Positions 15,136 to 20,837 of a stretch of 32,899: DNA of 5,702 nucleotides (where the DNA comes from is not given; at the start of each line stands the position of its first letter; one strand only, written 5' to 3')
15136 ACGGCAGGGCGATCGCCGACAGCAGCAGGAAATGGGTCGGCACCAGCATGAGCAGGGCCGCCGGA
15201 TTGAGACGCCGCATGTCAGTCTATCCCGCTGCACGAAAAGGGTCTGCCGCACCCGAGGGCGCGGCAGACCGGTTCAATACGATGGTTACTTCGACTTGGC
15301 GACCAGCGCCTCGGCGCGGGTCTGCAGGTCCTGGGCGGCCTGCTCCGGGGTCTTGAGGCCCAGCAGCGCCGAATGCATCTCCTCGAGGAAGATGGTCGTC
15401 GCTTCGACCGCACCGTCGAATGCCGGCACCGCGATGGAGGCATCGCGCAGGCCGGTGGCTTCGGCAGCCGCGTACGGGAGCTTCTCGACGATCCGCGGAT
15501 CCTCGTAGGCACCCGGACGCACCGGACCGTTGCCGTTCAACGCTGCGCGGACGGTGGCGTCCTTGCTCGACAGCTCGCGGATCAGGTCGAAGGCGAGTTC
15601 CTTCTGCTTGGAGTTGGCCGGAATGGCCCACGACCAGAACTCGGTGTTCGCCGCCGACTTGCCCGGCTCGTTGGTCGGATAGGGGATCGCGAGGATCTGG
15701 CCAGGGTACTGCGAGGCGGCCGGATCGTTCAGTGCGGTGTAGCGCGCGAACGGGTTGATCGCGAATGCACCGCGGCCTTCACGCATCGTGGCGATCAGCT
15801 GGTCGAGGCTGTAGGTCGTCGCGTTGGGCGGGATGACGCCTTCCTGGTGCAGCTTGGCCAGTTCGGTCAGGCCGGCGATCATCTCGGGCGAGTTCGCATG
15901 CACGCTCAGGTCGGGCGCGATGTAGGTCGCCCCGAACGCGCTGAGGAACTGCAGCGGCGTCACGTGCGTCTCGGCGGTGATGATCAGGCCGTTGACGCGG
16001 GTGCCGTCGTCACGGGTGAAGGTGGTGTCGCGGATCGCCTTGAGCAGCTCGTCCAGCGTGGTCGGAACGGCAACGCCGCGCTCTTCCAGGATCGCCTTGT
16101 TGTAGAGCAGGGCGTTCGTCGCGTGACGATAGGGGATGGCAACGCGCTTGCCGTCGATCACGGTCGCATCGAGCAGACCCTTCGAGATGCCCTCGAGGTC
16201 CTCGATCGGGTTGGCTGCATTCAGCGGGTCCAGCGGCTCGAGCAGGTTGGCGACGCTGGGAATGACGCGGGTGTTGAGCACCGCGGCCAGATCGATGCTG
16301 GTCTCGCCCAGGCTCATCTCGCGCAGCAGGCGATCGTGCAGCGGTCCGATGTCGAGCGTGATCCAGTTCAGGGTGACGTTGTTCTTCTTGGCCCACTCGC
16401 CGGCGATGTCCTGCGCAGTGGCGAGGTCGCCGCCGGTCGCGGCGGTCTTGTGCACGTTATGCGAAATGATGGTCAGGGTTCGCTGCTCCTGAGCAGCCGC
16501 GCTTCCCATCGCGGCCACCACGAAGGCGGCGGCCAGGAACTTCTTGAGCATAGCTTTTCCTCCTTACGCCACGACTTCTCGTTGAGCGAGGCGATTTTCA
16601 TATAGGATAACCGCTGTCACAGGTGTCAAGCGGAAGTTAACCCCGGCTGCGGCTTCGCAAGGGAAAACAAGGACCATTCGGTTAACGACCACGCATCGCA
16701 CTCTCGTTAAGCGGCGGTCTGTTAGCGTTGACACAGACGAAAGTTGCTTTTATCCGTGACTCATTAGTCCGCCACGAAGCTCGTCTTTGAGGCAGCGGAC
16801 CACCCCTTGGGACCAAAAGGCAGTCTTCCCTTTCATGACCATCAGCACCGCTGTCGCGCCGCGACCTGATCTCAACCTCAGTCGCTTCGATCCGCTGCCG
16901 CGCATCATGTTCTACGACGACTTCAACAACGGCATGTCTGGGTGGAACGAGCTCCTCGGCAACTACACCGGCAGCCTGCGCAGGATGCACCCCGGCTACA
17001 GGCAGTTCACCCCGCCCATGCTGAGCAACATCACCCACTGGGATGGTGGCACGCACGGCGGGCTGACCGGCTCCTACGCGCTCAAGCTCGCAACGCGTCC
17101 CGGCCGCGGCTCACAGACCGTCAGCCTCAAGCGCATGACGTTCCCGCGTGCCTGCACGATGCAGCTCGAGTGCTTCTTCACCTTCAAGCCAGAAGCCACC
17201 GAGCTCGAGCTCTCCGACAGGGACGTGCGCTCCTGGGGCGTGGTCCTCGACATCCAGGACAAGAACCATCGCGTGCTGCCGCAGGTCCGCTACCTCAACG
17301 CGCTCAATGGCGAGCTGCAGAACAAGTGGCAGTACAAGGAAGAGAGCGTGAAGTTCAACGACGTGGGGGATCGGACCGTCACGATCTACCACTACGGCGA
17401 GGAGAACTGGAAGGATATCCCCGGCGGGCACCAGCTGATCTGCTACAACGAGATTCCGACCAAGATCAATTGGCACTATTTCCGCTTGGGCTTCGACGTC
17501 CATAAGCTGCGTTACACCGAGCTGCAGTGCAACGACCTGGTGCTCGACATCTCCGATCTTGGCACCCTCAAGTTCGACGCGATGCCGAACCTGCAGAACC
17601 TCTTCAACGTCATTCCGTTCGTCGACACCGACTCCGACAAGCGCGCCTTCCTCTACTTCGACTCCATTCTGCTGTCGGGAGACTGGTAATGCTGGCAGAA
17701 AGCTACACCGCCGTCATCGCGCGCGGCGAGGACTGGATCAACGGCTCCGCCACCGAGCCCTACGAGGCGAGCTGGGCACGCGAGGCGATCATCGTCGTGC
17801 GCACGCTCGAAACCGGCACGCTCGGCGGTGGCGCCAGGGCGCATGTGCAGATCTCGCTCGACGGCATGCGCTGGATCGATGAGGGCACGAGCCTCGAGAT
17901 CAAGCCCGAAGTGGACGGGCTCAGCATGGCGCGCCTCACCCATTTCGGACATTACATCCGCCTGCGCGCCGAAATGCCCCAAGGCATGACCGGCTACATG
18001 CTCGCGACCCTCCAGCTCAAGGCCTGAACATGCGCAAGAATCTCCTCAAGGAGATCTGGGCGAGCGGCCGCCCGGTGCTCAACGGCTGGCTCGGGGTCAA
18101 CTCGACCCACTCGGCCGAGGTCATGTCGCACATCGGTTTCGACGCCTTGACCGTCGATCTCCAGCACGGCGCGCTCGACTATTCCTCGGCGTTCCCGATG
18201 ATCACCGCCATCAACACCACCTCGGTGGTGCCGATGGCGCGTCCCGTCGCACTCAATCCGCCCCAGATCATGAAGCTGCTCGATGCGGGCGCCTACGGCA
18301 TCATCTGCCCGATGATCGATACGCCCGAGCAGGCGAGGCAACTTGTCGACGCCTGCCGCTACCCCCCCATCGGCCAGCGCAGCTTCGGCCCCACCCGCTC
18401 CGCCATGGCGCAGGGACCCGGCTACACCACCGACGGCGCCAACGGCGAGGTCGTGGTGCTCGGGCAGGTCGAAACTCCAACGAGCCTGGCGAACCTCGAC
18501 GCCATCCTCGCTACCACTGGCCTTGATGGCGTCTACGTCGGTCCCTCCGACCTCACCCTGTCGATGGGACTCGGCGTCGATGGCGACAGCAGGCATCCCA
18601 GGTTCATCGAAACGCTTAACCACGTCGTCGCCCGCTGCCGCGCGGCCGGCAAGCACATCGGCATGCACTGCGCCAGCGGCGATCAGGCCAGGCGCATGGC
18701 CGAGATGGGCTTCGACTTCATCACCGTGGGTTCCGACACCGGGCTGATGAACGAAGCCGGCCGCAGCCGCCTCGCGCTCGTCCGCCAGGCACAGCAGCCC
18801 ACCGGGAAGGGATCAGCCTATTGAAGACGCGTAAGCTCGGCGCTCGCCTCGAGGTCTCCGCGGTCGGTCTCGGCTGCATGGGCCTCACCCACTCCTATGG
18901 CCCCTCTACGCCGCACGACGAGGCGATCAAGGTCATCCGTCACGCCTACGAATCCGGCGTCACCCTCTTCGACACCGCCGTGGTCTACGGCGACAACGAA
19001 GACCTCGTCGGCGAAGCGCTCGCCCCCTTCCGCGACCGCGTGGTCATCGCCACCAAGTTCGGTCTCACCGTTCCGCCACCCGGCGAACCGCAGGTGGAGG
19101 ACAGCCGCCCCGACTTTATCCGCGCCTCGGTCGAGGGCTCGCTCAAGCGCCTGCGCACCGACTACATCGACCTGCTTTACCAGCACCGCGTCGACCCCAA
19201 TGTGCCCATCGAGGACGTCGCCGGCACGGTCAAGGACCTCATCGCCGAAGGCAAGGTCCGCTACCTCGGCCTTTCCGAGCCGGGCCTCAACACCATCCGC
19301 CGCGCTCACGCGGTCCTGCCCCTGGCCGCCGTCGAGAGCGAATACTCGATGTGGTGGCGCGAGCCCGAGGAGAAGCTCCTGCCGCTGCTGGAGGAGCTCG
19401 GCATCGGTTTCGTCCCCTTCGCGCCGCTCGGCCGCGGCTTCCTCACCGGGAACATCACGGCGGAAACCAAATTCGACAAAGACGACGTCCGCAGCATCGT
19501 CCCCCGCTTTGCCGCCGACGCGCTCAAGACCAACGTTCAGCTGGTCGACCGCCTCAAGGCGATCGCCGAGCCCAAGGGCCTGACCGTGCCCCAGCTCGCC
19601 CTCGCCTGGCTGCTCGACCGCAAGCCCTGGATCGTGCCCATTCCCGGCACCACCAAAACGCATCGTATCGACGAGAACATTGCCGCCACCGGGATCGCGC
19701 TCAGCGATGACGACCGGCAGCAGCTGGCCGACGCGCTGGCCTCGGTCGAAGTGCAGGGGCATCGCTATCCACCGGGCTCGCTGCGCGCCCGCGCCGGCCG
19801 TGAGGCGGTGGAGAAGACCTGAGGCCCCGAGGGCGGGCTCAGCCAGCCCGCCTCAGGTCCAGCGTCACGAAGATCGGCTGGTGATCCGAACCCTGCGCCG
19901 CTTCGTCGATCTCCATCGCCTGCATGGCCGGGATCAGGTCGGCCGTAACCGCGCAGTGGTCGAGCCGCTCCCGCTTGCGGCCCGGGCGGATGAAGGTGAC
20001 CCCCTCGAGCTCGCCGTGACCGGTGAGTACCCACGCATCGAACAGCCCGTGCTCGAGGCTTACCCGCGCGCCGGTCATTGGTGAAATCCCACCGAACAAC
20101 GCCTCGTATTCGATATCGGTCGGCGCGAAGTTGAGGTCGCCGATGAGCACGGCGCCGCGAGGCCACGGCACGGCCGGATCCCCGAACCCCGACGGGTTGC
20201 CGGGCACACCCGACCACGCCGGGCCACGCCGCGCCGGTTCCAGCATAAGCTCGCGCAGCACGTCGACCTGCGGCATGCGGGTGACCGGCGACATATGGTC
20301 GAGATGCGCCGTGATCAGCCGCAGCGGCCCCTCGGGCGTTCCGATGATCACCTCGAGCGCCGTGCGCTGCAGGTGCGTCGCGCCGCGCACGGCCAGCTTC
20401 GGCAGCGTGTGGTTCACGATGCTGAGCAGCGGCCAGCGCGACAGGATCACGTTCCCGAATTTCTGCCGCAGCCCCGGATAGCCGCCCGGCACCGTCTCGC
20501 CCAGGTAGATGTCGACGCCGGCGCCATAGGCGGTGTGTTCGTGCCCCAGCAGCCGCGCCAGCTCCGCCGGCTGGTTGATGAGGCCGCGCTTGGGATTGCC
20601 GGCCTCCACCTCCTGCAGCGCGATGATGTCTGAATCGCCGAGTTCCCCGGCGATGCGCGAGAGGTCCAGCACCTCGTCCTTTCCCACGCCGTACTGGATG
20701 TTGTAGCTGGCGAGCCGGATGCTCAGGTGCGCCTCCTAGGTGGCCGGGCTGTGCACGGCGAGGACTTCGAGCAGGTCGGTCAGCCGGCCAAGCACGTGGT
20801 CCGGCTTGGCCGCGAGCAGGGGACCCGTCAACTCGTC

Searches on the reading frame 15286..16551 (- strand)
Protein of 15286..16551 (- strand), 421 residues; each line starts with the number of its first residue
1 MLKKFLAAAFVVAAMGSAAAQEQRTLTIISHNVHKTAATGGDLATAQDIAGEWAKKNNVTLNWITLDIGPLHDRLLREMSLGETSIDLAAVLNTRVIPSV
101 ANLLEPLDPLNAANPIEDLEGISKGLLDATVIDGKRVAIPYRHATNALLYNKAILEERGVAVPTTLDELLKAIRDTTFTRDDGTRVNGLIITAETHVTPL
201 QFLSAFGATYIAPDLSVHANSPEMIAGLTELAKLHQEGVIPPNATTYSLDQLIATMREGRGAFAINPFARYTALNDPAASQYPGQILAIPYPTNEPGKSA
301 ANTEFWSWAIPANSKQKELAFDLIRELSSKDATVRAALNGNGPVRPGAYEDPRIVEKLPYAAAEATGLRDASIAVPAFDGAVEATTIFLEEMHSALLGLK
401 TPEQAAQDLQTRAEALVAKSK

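Call 8: search_protein_families(library=pfam, proteins=[window:15286-16551:-], max_evalue=0.00001)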
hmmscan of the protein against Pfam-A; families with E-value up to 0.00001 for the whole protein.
window:15286-16551:- (421 aa): 2 families
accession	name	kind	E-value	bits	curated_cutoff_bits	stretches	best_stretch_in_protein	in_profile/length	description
PF01547.30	SBP_bac_1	-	1.1e-25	91.8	26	1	41-332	5-305/307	Bacterial extracellular solute-binding protein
PF13416.11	SBP_bac_8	-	7.1e-22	78.9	27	1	53-354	6-271/279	Bacterial extracellular solute-binding protein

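Call 54: search_protein_families(library=ncbifam, proteins=[window:15286-16551:-], max_evalue=1e-10)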
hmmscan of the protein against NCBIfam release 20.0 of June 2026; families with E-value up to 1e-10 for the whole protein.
window:15286-16551:- (421 aa): 0 families

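Call 70: search_solved_structures(query=window:15286-16551:-, max_evalue=0.00001)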
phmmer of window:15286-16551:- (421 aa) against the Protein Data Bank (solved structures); distinct sequences matched with E-value up to 0.00001: 27.
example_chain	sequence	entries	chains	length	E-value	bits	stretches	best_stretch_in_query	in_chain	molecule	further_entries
6dtq_A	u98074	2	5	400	7.5e-20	74.8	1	72-413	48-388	maltose-binding protein MalE3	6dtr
4rya_A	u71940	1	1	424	8.2e-15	58.3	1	38-348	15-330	ABC transporter substrate binding protein (Sorbitol)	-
5iai_A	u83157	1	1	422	1.3e-13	54.3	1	132-415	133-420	Sugar ABC transporter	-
7nbz_A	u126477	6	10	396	4.6e-13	52.5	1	123-414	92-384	Sulfoquinovosyl binding protein | Sulfoquinovosyl glycerol-binding protein SmoF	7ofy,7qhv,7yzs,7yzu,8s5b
1eu8_A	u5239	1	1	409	5.5e-13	52.2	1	104-418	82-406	TREHALOSE/MALTOSE BINDING PROTEIN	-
5ci5_A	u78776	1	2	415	1.1e-11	47.9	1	131-344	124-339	Extracellular solute-binding protein family 1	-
7c0y_A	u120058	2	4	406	2.4e-11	46.9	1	118-356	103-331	Sugar ABC transporter, periplasmic sugar-binding protein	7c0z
6jai_A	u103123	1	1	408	3.5e-11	46.3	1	118-415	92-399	ABC transporter, periplasmic substrate-binding protein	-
7c16_A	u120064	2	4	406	3.6e-11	46.3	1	118-356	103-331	Sugar ABC transporter, periplasmic sugar-binding protein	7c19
7c1b_A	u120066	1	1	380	3.7e-11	46.2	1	118-360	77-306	Sugar ABC transporter, periplasmic sugar-binding protein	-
7c0u_A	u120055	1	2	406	5.2e-11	45.7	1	118-356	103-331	Sugar ABC transporter, periplasmic sugar-binding protein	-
7c14_A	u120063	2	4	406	7.8e-11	45.2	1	118-356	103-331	Sugar ABC transporter, periplasmic sugar-binding protein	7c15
6jam_A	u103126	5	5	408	9.2e-11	44.9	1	118-415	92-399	ABC transporter, periplasmic substrate-binding protein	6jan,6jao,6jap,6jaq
6jal_A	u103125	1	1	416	9.4e-11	44.9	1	52-415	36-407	ABC transporter, periplasmic substrate-binding protein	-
7c0t_A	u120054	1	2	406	1.2e-10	44.5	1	118-356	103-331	Sugar ABC transporter, periplasmic sugar-binding protein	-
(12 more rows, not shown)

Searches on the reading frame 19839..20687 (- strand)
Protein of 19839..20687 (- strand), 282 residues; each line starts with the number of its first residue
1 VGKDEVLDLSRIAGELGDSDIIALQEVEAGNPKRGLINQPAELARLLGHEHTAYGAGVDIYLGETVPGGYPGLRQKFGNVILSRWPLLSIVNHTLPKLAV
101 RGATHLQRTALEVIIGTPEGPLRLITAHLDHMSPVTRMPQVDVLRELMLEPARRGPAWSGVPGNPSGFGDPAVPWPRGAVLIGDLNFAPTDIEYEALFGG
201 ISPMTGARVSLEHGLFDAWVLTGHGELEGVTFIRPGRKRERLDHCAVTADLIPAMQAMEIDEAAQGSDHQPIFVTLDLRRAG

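Call 8: search_protein_families(library=pfam, proteins=[window:19839-20687:-], max_evalue=0.00001)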
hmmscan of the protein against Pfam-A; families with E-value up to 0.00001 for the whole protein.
window:19839-20687:- (282 aa): 1 family
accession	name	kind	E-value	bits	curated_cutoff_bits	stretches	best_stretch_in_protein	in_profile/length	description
PF03372.29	Exo_endo_phos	-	2e-10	41.2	24.5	1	8-269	18-225/225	Endonuclease/Exonuclease/phosphatase family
